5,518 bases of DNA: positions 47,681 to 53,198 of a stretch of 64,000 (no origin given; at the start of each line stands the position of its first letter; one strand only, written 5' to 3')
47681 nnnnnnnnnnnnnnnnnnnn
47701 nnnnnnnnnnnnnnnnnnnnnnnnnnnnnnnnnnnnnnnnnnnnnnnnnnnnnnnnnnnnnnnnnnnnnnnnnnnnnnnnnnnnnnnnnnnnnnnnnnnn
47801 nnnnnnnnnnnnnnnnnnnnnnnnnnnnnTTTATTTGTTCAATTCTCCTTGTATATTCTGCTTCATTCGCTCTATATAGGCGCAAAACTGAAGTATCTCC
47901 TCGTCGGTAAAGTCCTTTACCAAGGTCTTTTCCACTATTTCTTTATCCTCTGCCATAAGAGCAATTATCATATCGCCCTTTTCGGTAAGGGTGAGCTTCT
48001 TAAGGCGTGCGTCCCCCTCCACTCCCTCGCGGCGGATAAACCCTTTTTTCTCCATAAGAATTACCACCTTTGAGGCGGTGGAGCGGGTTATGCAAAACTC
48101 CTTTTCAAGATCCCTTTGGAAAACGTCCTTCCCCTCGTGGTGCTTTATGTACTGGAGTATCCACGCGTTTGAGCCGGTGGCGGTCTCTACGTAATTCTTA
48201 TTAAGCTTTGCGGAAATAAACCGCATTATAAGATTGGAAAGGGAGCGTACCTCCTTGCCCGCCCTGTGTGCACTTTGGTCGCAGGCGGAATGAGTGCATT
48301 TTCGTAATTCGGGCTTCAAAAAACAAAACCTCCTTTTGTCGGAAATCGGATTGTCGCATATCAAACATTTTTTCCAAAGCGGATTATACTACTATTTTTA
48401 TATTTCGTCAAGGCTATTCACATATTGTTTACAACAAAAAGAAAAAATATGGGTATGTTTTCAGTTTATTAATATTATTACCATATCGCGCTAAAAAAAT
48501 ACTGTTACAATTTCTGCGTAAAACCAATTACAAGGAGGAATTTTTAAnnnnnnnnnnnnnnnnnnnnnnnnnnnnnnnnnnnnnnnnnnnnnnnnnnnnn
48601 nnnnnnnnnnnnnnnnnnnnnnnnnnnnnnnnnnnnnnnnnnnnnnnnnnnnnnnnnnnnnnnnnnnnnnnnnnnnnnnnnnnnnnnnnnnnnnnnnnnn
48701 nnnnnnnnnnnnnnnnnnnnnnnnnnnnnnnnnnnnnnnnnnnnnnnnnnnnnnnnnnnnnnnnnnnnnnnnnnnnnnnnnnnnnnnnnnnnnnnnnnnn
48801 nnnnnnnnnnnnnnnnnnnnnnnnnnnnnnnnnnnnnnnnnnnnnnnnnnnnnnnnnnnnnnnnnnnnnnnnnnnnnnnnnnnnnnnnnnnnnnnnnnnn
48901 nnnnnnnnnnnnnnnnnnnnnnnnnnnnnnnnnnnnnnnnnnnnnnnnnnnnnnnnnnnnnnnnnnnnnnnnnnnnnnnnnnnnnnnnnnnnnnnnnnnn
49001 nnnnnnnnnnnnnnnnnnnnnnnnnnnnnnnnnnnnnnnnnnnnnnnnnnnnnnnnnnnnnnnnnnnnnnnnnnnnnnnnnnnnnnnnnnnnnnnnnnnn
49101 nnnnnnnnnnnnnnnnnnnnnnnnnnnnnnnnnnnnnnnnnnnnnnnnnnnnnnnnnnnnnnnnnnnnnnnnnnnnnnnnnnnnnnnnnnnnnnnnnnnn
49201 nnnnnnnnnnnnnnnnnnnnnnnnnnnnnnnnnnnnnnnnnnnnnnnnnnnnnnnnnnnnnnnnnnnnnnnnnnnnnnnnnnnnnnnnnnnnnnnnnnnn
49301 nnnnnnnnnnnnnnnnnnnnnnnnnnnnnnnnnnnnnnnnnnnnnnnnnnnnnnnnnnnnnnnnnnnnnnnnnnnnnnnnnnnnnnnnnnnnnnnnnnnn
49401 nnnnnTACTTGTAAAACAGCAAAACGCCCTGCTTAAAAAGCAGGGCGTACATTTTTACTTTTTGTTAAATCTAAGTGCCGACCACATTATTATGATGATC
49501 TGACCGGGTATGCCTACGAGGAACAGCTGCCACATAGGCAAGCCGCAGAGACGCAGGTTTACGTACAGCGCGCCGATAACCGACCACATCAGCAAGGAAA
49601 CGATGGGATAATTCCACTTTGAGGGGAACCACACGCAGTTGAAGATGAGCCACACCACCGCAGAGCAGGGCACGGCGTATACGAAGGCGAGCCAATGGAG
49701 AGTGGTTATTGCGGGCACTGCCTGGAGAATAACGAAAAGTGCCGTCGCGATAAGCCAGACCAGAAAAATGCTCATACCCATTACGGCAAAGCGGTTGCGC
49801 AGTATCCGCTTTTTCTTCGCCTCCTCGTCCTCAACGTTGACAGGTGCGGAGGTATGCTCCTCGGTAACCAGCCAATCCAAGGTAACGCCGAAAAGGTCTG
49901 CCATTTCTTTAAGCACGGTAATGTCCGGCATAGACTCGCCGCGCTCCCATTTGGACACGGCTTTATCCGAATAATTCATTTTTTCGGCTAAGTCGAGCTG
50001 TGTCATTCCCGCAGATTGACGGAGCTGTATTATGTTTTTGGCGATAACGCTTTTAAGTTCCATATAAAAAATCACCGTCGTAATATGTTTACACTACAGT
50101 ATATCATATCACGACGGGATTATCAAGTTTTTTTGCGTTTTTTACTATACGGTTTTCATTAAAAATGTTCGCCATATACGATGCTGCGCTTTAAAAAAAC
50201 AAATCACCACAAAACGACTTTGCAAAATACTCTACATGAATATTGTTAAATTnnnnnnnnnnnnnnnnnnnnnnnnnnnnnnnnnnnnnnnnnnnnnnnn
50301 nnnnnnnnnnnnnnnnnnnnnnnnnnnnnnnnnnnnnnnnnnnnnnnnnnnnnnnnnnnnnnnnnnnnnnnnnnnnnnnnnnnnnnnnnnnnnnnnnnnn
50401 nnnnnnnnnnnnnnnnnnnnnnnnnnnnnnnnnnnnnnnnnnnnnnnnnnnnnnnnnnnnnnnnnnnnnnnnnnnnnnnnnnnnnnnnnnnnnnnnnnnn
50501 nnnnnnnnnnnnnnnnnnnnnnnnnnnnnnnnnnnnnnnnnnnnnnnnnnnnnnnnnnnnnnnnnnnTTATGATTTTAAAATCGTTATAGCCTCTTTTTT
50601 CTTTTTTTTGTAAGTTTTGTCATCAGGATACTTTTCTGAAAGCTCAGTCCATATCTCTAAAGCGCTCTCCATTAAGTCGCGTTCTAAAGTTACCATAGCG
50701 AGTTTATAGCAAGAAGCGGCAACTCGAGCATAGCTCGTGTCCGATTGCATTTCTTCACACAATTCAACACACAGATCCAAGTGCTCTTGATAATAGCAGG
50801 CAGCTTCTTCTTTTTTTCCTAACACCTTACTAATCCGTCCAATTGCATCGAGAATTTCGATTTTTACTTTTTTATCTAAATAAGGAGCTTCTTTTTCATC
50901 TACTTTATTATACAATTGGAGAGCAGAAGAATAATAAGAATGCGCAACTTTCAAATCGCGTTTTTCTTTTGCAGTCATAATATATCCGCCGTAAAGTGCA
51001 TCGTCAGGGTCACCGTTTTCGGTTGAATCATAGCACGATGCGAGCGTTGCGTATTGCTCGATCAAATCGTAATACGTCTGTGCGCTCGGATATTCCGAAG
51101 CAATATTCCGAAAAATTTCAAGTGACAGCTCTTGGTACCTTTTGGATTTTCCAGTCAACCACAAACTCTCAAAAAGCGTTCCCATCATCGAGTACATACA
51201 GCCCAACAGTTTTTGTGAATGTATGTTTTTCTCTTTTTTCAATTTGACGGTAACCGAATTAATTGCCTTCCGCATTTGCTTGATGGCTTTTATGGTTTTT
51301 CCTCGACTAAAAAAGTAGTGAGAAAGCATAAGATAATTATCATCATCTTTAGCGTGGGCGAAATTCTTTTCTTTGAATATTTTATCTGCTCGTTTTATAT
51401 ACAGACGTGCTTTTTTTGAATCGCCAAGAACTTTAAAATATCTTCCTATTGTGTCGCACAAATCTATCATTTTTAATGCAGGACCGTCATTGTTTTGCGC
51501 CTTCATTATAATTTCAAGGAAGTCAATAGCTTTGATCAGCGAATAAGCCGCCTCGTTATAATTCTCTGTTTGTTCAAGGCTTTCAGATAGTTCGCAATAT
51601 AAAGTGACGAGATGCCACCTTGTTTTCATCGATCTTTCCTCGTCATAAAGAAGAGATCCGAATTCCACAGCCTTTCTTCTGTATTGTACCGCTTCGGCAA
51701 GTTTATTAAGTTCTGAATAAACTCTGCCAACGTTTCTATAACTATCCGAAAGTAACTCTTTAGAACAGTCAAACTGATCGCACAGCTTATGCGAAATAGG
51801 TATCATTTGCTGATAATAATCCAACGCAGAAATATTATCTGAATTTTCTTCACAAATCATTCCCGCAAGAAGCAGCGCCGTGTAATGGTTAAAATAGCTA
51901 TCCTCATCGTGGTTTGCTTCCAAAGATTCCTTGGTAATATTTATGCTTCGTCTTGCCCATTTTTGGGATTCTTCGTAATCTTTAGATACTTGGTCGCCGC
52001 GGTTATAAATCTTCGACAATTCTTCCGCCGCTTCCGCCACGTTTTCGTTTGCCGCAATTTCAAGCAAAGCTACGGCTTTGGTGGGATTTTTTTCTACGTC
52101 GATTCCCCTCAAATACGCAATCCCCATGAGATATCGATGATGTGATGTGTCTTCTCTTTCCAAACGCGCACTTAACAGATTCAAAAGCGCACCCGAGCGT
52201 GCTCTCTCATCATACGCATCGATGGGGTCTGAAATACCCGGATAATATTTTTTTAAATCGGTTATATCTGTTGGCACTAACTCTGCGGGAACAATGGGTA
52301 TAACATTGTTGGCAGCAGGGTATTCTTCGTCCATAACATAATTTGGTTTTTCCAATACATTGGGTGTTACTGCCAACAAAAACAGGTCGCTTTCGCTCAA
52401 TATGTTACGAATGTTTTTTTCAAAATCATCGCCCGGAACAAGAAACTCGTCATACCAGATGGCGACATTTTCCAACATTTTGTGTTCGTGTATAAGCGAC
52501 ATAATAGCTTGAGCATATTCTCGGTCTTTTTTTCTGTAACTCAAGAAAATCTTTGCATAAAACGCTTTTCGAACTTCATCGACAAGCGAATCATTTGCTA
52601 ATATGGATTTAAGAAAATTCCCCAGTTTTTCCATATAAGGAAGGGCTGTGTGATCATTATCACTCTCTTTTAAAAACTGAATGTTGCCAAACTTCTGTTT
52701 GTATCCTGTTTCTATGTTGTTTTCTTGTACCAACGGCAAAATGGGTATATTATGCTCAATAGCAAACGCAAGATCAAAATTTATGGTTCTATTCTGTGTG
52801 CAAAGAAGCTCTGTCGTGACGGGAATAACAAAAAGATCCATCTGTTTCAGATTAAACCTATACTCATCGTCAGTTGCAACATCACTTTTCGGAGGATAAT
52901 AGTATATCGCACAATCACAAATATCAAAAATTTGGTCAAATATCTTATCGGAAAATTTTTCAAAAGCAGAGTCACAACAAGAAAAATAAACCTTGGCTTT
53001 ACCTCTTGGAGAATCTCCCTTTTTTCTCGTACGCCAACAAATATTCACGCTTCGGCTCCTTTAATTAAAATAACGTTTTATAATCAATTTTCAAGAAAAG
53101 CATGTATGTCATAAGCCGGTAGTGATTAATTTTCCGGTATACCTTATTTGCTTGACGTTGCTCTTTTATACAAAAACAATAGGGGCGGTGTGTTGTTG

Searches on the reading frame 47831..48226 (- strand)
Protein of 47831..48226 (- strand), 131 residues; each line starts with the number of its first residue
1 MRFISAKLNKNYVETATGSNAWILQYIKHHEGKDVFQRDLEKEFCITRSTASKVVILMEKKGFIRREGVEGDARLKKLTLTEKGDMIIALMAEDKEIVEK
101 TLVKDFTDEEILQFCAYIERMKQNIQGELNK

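Call 69: search_protein_families(library=pfam, proteins=[window:47831-48226:-], max_evalue=0.00001)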
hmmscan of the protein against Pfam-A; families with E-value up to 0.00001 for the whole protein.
window:47831-48226:- (131 aa): 2 families
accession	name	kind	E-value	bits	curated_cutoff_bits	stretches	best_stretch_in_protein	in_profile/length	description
PF12802.13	MarR_2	-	4.9e-11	43.1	27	1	17-74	4-60/61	MarR family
PF01047.28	MarR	-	1.7e-06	28.2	24.6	1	23-74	8-57/59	MarR family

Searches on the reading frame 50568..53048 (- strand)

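Call 70: search_protein_families(library=pfam, proteins=[window:50568-53048:-], max_evalue=0.00001)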
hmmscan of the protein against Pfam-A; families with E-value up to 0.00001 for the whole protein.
window:50568-53048:- (826 aa): 5 families
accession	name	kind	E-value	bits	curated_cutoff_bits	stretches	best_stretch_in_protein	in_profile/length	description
PF13424.12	TPR_12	-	2.4e-11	44.1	30.1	0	391-462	5-73/77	Tetratricopeptide repeat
PF08238.18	Sel1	-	2.2e-10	41.1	30.7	0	306-336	5-35/36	Sel1 repeat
PF13676.11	TIR_2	-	5.4e-10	40.2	28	1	167-255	1-92/122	TIR domain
PF13374.12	TPR_10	-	1.5e-07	31.6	27.5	0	435-462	3-30/42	Tetratricopeptide repeat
PF07719.23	TPR_2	-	1.5e-06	28.3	27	0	436-462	3-29/34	Tetratricopeptide repeat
